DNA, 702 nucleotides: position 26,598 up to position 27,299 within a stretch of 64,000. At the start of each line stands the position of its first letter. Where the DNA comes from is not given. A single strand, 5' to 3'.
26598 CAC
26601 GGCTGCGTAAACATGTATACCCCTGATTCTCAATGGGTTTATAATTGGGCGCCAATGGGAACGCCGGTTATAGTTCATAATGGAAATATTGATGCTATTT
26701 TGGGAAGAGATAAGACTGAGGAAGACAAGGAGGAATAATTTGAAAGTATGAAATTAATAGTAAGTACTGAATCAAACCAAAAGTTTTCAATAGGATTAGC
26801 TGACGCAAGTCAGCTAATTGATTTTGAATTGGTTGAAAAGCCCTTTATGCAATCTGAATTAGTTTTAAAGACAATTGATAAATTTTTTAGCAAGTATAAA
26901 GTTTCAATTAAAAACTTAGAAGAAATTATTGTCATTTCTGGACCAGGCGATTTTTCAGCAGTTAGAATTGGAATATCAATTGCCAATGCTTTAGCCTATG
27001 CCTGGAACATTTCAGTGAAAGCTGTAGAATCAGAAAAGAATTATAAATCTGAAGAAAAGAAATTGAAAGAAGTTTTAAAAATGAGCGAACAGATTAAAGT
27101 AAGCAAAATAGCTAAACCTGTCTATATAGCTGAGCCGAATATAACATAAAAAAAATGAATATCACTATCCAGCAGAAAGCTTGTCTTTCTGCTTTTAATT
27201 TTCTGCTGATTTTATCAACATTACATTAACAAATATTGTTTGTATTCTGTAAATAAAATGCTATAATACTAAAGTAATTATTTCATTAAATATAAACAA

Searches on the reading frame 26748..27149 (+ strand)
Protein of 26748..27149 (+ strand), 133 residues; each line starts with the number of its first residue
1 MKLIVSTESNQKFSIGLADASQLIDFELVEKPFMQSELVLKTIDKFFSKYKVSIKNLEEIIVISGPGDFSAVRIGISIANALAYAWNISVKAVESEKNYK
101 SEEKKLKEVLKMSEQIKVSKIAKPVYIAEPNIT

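Call 45: search_protein_families(library=pfam, proteins=[window:26748-27149:+], max_evalue=0.001)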
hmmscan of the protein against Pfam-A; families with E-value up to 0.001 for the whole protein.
window:26748-27149:+ (133 aa): 1 family
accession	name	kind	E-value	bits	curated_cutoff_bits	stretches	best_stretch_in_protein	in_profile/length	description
PF00814.31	TsaD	-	5.9e-11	43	24.8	1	36-95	30-89/264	tRNA N6-adenosine threonylcarbamoyltransferase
